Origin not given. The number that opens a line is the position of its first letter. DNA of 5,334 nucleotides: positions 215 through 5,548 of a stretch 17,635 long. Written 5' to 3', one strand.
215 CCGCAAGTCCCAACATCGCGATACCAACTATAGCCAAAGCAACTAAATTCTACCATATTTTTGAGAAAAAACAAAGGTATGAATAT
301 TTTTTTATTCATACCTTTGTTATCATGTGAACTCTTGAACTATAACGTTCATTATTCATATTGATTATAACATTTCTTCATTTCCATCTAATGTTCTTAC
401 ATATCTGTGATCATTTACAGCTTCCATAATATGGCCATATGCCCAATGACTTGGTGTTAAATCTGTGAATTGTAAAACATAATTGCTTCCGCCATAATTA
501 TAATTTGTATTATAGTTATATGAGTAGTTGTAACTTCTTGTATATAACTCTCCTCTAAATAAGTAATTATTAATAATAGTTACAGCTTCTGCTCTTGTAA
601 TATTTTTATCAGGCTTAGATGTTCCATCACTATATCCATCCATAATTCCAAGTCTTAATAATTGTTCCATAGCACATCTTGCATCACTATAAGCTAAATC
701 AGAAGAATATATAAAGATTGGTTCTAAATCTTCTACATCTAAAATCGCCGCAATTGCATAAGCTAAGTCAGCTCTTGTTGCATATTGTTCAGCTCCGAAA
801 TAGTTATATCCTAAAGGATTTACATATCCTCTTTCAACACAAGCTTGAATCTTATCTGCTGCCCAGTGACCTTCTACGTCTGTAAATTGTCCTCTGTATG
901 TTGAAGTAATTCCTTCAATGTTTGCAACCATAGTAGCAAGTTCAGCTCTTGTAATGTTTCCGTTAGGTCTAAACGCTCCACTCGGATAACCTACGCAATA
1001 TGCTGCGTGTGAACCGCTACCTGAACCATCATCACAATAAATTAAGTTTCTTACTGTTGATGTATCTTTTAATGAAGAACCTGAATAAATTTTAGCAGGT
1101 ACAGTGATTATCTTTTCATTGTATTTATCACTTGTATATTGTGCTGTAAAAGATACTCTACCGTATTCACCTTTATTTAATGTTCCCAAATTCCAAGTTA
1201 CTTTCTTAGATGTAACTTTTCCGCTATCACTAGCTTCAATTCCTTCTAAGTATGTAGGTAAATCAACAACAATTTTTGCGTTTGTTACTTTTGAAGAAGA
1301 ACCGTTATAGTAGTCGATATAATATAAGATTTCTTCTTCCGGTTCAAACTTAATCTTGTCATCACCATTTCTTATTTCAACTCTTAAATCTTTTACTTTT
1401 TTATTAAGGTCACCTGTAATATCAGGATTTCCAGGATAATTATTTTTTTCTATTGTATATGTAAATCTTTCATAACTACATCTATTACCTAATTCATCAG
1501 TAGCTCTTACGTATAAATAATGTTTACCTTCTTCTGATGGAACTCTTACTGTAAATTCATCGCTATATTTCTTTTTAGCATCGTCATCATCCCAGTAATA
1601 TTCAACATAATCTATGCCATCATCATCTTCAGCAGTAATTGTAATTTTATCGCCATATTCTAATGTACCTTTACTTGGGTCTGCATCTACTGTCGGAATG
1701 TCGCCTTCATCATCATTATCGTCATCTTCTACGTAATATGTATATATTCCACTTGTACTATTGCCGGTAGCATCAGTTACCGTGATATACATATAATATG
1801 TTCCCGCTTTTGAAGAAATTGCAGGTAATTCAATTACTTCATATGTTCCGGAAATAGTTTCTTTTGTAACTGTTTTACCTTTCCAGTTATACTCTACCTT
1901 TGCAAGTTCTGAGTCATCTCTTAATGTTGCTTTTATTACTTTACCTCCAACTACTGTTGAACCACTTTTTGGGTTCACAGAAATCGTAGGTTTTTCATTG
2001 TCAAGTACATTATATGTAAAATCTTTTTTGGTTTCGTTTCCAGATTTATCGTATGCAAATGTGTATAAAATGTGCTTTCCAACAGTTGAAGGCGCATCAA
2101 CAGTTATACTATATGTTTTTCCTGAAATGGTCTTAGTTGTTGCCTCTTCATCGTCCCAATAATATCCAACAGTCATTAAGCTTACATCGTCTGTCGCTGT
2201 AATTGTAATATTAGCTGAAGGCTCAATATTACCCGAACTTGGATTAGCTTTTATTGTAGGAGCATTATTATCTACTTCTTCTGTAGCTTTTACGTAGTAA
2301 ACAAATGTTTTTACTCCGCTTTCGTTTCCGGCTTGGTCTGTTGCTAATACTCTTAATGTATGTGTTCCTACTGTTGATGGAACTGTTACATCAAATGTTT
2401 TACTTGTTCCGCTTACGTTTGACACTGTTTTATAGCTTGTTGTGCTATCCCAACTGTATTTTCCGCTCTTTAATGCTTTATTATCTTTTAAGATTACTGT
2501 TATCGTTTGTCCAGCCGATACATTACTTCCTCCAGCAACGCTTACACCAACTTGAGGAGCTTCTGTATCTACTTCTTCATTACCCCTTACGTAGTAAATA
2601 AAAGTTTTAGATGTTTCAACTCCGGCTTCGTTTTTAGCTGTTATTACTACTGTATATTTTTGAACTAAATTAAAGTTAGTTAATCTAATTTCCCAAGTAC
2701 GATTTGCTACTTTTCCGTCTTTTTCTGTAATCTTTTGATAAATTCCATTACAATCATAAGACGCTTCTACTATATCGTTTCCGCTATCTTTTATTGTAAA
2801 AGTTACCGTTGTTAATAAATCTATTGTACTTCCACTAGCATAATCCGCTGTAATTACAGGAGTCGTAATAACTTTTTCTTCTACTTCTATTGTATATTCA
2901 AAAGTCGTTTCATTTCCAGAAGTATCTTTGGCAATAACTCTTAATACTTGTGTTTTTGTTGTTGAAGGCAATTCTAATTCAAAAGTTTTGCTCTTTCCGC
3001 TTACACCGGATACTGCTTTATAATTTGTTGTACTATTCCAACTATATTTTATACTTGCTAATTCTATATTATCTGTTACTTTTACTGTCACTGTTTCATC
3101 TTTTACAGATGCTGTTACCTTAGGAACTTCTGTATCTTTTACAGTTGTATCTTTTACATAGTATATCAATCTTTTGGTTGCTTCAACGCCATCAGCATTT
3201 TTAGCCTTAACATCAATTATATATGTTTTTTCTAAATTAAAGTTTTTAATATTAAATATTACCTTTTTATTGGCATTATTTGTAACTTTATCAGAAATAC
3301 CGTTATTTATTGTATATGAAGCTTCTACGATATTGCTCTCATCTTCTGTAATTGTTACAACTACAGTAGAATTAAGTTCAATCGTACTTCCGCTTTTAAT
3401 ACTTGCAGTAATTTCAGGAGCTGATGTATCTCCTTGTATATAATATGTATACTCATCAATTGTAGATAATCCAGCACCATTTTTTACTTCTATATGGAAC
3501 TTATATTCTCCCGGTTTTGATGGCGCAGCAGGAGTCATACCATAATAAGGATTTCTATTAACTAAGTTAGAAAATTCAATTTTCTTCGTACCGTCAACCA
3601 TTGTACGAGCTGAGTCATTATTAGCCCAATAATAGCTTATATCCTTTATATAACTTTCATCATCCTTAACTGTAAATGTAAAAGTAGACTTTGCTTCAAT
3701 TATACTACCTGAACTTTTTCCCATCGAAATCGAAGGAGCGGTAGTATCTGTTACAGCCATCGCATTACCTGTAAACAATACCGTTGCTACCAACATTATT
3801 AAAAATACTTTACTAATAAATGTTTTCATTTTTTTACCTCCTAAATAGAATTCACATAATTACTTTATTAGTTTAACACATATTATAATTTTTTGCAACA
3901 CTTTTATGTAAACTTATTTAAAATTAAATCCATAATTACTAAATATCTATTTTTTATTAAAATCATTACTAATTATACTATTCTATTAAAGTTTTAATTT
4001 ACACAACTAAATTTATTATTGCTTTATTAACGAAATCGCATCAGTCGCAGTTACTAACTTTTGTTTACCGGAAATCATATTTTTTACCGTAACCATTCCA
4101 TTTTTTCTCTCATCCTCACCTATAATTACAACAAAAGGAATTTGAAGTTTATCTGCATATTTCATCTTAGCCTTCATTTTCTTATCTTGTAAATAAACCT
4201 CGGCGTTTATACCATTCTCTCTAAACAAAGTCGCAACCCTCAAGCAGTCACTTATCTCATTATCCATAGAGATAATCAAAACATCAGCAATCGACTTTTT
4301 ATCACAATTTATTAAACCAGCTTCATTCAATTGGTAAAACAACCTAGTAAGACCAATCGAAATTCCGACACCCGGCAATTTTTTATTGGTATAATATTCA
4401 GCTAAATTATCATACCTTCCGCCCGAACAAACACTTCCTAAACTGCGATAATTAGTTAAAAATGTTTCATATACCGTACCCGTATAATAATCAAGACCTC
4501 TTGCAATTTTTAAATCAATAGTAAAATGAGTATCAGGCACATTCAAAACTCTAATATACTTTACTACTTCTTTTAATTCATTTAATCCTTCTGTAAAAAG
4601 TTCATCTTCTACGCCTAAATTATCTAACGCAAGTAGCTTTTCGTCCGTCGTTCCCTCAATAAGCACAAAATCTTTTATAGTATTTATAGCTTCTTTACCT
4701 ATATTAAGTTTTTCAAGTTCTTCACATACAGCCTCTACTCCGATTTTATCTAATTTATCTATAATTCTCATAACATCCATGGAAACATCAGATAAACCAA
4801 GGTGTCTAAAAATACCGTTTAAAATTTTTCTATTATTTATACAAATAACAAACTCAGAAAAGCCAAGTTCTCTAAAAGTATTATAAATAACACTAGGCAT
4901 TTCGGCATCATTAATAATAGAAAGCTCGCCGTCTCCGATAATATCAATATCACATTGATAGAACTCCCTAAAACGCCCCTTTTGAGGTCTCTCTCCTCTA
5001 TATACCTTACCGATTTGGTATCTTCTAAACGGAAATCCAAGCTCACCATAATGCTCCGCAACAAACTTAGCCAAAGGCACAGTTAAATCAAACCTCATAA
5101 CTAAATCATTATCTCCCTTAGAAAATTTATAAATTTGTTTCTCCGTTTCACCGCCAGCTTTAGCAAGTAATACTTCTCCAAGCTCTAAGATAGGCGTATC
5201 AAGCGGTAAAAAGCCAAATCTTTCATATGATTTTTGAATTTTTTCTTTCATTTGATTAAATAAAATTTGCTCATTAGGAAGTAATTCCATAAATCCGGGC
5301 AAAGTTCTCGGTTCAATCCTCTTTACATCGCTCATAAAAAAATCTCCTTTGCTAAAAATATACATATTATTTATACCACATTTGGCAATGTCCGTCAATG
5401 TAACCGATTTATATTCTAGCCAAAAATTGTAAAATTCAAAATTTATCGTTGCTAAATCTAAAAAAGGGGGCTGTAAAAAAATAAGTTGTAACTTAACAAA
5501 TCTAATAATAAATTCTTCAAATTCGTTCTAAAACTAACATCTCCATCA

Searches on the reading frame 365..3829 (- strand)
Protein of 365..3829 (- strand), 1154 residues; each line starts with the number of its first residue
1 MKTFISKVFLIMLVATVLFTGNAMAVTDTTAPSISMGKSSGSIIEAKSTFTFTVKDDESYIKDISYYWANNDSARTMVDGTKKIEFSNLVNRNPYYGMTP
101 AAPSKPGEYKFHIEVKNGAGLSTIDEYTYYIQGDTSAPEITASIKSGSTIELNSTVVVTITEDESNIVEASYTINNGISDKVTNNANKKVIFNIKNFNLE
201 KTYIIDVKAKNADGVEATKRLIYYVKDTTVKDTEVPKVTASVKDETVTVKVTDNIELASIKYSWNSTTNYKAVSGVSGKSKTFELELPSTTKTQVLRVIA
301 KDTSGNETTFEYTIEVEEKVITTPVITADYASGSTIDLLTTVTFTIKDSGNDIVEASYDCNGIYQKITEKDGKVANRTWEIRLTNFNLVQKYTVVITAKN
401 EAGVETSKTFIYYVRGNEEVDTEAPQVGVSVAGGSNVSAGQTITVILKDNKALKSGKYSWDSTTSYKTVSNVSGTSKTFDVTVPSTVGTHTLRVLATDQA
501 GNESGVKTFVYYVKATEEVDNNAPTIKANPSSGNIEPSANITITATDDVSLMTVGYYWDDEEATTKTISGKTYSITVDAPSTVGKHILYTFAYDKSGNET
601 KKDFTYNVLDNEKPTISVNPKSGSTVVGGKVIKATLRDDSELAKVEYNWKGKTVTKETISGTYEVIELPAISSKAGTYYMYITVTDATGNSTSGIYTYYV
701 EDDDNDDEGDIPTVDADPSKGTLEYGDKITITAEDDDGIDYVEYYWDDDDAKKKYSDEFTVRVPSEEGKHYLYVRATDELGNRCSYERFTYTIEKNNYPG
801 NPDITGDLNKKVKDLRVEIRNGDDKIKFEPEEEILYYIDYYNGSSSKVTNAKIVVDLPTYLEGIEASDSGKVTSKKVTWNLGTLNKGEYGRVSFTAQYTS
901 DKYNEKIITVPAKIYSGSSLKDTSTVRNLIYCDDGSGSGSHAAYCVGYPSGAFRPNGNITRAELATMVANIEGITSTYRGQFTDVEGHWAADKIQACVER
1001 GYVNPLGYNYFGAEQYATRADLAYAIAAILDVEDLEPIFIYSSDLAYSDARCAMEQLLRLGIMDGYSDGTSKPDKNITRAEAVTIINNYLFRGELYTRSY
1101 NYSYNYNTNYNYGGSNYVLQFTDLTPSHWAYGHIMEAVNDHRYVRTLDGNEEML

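Call 8: search_protein_families(library=pfam, proteins=[window:365-3829:-], max_evalue=0.01)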
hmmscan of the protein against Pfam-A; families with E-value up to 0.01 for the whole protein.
window:365-3829:- (1154 aa): 6 families
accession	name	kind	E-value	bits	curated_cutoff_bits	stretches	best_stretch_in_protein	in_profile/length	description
PF00395.25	SLH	-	5.2e-24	84.4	20.8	3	1053-1082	14-43/44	S-layer homology domain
PF00801.26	PKD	-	2.2e-11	44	23.5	0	40-123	7-73/80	PKD domain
PF19077.6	Big_13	-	5.6e-11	43.3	27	0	462-508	50-95/102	Bacterial Ig-like domain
PF17936.7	Big_6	-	4.4e-05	24.1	27.6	0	438-509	22-79/83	Bacterial Ig domain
PF13754.12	Big_3_4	-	0.00082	19.7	27.3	0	477-515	22-61/106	Domain of unknown function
PF15418.12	DUF4625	-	0.0067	17.2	27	0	662-693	93-123/131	Domain of unknown function (DUF4625)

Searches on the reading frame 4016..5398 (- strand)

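Call 8: search_protein_families(library=pfam, proteins=[window:4016-5398:-], max_evalue=0.01)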
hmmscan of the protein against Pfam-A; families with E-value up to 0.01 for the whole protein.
window:4016-5398:- (460 aa): 4 families
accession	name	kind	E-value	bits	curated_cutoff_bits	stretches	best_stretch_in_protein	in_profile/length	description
PF13393.11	tRNA-synt_His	-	3.4e-38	132.1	25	1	35-353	1-308/308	Histidyl-tRNA synthetase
PF03129.25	HGTP_anticodon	-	5.5e-17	62.2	21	1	373-459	2-92/94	Anticodon binding domain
PF00587.30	tRNA-synt_2b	-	1e-08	35.9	29.3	1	97-213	9-110/179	tRNA synthetase class II core domain (G, H, P, S and T)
PF00152.25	tRNA-synt_2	-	0.0015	18.1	25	0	125-153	93-121/308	tRNA synthetases class II (D, K and N)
